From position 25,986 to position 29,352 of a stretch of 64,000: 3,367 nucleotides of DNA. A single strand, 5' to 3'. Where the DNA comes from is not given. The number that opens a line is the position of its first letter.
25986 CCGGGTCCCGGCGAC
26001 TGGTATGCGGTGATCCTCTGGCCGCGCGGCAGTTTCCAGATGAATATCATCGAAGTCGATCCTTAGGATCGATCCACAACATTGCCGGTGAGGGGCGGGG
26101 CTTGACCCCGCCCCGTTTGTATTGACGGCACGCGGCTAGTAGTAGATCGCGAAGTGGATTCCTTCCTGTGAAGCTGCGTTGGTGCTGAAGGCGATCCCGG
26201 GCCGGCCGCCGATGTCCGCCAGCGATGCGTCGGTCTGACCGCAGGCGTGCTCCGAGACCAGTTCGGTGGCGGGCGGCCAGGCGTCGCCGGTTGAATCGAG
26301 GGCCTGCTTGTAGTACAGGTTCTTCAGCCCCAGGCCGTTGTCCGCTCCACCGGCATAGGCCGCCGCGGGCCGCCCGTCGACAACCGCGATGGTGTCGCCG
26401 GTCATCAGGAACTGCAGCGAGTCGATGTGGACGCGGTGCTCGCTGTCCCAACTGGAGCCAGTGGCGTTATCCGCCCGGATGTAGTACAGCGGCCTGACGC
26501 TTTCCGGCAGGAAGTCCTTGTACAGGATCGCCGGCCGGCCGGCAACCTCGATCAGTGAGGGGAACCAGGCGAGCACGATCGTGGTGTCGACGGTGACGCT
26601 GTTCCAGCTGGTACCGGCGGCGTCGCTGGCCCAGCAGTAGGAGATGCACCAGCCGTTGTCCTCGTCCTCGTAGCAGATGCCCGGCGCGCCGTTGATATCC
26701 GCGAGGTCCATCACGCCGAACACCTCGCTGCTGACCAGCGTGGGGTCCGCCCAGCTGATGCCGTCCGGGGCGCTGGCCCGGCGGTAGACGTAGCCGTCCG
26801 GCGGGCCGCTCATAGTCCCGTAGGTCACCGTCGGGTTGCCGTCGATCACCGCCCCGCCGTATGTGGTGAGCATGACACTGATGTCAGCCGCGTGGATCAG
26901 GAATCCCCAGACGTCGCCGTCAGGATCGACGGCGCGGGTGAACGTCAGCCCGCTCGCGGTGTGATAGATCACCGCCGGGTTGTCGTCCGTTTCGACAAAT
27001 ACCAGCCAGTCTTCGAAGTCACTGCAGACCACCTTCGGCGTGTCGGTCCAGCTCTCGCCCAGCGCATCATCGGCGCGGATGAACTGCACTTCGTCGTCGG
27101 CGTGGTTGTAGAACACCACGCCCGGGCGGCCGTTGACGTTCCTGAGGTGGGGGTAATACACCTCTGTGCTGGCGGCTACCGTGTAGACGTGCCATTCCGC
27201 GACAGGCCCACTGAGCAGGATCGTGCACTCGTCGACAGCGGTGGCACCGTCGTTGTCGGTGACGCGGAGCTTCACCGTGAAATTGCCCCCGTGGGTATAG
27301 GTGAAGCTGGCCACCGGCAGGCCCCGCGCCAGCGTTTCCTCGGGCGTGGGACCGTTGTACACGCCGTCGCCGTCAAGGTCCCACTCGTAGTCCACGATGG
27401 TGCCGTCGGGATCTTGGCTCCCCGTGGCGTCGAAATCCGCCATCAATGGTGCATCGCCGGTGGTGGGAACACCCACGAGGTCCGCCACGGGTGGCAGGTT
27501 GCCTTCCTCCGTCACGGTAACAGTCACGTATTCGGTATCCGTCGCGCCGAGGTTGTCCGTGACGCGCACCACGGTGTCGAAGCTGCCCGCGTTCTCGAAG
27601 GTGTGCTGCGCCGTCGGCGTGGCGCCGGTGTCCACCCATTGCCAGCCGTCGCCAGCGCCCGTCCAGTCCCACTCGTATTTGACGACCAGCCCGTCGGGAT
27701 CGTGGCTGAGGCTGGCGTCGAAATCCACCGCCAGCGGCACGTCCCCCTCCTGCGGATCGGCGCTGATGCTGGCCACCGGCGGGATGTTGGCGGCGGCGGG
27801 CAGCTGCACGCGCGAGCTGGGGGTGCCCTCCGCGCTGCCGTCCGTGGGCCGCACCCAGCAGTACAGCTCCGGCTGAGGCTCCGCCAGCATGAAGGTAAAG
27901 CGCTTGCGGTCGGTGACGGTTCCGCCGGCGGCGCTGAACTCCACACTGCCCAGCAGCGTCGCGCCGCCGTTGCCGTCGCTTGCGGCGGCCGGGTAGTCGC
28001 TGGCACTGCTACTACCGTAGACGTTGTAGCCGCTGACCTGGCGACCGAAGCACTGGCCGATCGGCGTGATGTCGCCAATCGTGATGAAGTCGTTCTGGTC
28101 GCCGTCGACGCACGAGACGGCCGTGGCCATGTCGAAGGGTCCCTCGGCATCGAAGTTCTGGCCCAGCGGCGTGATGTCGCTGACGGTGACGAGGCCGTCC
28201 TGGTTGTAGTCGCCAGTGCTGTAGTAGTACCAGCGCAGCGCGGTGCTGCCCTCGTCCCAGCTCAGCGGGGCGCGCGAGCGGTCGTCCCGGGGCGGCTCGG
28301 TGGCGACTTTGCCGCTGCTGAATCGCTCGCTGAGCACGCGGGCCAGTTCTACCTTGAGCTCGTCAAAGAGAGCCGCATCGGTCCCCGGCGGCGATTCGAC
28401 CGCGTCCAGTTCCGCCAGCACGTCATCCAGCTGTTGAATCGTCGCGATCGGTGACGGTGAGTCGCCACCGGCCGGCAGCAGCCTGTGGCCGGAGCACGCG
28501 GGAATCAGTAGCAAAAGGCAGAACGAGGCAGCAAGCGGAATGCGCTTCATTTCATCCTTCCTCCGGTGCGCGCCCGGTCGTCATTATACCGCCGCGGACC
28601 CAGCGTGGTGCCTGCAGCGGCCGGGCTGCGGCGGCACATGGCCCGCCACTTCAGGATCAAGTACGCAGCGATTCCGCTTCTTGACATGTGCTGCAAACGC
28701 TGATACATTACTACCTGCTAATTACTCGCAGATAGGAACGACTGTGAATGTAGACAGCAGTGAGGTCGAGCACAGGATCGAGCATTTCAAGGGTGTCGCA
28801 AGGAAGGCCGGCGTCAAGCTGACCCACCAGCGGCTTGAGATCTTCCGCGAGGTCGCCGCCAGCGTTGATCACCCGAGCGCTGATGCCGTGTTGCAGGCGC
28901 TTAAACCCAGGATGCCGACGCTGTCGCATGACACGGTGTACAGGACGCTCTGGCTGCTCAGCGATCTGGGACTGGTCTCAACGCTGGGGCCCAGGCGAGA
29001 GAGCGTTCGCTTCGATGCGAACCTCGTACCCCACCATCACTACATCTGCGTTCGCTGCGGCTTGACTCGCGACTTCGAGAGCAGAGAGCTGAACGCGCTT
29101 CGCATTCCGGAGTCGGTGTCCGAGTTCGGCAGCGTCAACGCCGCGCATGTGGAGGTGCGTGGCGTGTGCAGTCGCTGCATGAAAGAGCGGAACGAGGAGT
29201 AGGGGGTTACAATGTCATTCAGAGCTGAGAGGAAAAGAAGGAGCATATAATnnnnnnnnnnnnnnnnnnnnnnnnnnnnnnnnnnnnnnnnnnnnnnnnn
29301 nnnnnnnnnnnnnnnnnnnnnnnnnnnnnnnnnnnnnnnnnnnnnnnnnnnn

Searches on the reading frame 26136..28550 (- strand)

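Call 3: search_protein_families(library=pfam, proteins=[window:26136-28550:-], max_evalue=0.1)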
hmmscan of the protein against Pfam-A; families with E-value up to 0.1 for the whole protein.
window:26136-28550:- (804 aa): 7 families
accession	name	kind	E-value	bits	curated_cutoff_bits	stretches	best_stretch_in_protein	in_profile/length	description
PF18911.6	PKD_4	-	7.9e-25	87.2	27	2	351-439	1-78/85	PKD domain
PF00801.26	PKD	-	6.7e-18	64.9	23.5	2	361-438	7-73/80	PKD domain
PF22352.2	K319L-like_PKD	-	2e-12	47.4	27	2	374-444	17-82/84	K319L-like, PKD domain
PF21027.3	Sde0182_C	-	0.00043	21.3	27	0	275-299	2-27/83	Cellulose-binding protein Sde0182, C-terminal domain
PF07495.19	Y_Y_Y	-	0.0046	17.3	26.6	0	413-444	29-59/65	Y_Y_Y domain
PF08329.16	ChitinaseA_N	-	0.017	15.2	21.2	0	412-445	73-106/133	Chitinase A, N-terminal domain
PF02010.21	REJ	-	0.07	12.1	25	0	255-348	311-414/452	REJ domain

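Call 29: search_protein_families(library=ncbifam, proteins=[window:26136-28550:-], max_evalue=0.1)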
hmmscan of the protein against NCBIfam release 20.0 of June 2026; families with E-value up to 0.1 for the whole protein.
window:26136-28550:- (804 aa): 1 family
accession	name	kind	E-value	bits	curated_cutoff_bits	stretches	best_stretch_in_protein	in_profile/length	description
NF058578.1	CPR_pilus_PamR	equivalog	0.00027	19.9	300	0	310-350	202-240/297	pilus system RbmA-like protein PamR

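Call 74: search_protein_families(library=phrogs, proteins=[window:26136-28550:-], max_evalue=0.001)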
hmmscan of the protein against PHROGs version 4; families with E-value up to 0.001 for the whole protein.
window:26136-28550:- (804 aa): 0 families

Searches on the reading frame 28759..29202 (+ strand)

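Call 75: search_protein_families(library=pfam, proteins=[window:28759-29202:+], max_evalue=0.001)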
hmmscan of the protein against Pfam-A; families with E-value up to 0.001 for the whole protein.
window:28759-29202:+ (147 aa): 1 family
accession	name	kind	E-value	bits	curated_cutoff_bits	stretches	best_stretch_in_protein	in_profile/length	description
PF01475.25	FUR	-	9.6e-23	81.1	23.1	1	16-114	1-101/121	Ferric uptake regulator family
